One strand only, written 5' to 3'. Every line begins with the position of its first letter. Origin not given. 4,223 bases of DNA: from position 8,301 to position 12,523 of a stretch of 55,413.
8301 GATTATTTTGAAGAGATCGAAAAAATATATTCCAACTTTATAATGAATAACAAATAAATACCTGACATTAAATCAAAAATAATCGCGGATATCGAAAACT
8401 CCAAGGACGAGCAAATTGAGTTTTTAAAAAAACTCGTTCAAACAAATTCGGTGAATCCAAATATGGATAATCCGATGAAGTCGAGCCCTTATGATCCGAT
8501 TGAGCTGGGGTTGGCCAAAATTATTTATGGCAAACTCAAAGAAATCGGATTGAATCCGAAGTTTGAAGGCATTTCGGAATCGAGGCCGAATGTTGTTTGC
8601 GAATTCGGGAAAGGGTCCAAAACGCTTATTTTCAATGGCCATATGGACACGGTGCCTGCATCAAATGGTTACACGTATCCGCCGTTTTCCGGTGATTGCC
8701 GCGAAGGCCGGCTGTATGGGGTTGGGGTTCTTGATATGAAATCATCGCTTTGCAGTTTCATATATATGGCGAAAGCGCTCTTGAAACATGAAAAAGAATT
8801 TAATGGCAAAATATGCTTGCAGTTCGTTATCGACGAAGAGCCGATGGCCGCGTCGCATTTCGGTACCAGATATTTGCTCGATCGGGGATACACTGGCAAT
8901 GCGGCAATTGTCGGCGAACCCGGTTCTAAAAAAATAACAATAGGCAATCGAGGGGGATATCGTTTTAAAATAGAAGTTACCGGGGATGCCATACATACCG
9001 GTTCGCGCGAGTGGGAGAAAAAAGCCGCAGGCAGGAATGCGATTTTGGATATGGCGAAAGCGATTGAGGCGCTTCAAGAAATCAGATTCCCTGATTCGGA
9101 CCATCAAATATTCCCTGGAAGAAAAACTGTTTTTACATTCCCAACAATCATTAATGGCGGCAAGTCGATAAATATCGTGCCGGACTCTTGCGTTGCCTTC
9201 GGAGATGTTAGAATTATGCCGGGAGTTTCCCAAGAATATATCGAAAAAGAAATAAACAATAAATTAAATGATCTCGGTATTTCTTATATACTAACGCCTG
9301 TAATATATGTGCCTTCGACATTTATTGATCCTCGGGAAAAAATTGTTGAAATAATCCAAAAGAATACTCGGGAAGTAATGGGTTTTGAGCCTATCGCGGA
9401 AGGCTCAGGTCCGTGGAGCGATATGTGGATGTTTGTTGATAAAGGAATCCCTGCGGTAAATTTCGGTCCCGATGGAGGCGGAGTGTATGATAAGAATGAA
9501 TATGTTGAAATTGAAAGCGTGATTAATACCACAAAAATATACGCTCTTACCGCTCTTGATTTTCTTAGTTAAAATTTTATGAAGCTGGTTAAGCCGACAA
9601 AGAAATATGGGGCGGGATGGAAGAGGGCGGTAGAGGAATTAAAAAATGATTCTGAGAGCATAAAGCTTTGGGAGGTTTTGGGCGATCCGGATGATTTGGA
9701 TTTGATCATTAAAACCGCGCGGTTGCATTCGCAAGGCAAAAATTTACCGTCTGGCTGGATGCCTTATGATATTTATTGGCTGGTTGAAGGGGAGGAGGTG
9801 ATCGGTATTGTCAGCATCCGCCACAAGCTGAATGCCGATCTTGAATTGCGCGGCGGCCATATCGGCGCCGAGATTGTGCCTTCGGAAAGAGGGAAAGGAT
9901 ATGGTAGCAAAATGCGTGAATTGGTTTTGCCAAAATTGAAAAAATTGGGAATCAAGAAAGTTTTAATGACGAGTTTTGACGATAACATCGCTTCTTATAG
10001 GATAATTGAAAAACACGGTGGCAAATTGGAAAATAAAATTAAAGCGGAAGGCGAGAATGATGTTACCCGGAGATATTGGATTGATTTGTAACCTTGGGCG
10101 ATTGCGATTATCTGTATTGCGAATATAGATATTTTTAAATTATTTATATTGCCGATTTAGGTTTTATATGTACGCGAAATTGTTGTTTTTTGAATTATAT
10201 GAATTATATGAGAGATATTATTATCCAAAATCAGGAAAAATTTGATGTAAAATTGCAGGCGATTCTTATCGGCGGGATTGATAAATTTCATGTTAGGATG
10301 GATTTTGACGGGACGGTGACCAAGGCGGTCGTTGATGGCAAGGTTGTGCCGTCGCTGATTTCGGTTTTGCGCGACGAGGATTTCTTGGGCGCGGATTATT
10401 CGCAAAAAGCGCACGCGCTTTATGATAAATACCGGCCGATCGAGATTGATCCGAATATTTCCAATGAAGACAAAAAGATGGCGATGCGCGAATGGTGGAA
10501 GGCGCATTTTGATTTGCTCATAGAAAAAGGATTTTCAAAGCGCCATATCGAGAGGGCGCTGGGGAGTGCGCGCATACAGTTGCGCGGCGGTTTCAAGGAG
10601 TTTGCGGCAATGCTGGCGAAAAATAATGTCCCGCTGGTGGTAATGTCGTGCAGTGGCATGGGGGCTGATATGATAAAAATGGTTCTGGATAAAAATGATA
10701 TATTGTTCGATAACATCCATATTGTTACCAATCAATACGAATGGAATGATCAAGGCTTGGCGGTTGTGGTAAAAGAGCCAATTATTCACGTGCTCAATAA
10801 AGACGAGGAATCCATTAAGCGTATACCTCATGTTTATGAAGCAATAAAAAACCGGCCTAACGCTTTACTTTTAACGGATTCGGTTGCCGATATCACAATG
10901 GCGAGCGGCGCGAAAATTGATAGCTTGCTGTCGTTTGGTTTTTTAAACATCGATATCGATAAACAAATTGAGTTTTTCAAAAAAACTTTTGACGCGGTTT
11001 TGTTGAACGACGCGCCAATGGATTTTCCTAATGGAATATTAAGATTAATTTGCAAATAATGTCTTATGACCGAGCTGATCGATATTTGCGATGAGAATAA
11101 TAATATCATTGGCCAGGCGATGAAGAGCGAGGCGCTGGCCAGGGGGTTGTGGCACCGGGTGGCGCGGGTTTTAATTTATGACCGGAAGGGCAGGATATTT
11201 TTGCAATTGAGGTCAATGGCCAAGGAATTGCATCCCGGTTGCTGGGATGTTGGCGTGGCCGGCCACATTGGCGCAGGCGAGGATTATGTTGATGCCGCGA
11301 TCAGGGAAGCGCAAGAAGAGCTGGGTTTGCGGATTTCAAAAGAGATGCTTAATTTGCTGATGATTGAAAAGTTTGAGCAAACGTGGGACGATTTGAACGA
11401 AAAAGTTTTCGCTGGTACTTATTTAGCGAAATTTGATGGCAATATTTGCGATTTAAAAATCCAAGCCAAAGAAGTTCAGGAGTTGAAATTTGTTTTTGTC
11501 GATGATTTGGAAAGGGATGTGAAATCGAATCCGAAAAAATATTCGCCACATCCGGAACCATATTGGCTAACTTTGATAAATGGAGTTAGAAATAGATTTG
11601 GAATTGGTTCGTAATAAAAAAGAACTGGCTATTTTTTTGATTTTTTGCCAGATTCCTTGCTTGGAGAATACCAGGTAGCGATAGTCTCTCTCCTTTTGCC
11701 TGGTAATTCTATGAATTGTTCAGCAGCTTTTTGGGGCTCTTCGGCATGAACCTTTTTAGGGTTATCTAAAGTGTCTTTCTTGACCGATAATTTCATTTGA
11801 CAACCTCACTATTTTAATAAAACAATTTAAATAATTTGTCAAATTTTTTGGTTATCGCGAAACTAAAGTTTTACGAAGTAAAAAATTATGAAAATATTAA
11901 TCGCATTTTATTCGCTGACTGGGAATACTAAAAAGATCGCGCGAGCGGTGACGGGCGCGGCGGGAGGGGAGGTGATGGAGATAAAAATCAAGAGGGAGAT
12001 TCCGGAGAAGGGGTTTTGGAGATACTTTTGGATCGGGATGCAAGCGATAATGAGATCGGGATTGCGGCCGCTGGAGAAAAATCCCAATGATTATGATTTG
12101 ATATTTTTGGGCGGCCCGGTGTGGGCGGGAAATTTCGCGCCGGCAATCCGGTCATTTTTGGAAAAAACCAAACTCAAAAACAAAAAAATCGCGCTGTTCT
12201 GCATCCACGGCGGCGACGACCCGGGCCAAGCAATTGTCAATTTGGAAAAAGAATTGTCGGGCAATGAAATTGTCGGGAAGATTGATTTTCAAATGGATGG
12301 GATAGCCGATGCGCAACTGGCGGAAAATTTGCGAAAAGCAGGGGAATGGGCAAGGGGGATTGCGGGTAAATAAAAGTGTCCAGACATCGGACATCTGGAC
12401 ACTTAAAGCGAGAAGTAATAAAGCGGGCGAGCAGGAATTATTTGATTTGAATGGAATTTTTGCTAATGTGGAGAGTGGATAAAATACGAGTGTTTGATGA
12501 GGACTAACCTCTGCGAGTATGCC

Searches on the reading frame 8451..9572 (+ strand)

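Call 6: search_protein_families(library=pfam, proteins=[window:8451-9572:+], max_evalue=0.001)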
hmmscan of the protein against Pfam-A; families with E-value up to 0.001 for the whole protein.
window:8451-9572:+ (373 aa): 3 families
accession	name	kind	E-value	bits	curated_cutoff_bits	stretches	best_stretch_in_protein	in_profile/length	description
PF01546.33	Peptidase_M20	-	1.1e-29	104.3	24.6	1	60-368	1-204/206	Peptidase family M20/M25/M40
PF07687.19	M20_dimer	-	3.6e-14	53.1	21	1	164-276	1-103/107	Peptidase dimerisation domain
PF04389.22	Peptidase_M28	-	3.4e-06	27.4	21.3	0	47-135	1-69/193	Peptidase family M28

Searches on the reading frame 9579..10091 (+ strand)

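Call 6: search_protein_families(library=pfam, proteins=[window:9579-10091:+], max_evalue=0.001)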
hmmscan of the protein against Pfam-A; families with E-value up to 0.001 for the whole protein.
window:9579-10091:+ (170 aa): 2 families
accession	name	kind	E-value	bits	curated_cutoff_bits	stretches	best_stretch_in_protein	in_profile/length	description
PF13302.13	Acetyltransf_3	-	1.4e-08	36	25.4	1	64-148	53-137/138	Acetyltransferase (GNAT) domain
PF00583.31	Acetyltransf_1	-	3.7e-07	30.9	20.7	1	64-147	34-115/116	Acetyltransferase (GNAT) family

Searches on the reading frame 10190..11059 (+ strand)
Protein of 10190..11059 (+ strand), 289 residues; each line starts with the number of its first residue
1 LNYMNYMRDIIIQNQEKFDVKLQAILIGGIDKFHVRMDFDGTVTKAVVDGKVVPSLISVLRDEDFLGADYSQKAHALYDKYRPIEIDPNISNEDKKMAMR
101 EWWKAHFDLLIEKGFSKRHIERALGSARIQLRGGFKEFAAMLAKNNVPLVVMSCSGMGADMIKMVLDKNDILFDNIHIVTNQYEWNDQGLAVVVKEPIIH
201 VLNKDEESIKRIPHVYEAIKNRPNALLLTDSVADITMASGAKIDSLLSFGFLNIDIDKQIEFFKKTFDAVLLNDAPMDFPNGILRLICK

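Call 6: search_protein_families(library=pfam, proteins=[window:10190-11059:+], max_evalue=0.001)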
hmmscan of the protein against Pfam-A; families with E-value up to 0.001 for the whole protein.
window:10190-11059:+ (289 aa): 1 family
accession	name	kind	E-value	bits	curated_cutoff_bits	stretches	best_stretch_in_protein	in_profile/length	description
PF05822.18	UMPH-1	-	8.3e-60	202.8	23.7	1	42-288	2-246/246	Pyrimidine 5'-nucleotidase (UMPH-1)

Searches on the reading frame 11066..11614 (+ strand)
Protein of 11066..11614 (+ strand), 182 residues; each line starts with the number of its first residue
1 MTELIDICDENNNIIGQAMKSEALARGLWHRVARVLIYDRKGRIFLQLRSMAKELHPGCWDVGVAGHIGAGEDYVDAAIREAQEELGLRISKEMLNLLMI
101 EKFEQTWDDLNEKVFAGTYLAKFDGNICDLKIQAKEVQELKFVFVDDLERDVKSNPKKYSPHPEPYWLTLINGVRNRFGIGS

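Call 6: search_protein_families(library=pfam, proteins=[window:11066-11614:+], max_evalue=0.001)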
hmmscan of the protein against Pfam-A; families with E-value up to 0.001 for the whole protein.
window:11066-11614:+ (182 aa): 1 family
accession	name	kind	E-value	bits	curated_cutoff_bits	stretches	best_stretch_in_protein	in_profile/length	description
PF00293.34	NUDIX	-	1.9e-16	60.7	21.1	1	30-158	3-129/134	NUDIX domain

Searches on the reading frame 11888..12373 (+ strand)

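Call 6: search_protein_families(library=pfam, proteins=[window:11888-12373:+], max_evalue=0.001)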
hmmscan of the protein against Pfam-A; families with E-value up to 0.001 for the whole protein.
window:11888-12373:+ (161 aa): 4 families
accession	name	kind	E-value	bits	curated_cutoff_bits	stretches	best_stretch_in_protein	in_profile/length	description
PF12682.12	Flavodoxin_4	-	1.3e-11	44.6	24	1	2-124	1-129/155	Flavodoxin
PF12724.12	Flavodoxin_5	-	2.1e-10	41.5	27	1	63-111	38-88/145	Flavodoxin domain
PF12641.12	Flavodoxin_3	-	5e-08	33.4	27.5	0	4-35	1-34/160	Flavodoxin domain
PF03358.20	FMN_red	-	0.00027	21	24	1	1-118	1-126/152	NADPH-dependent FMN reductase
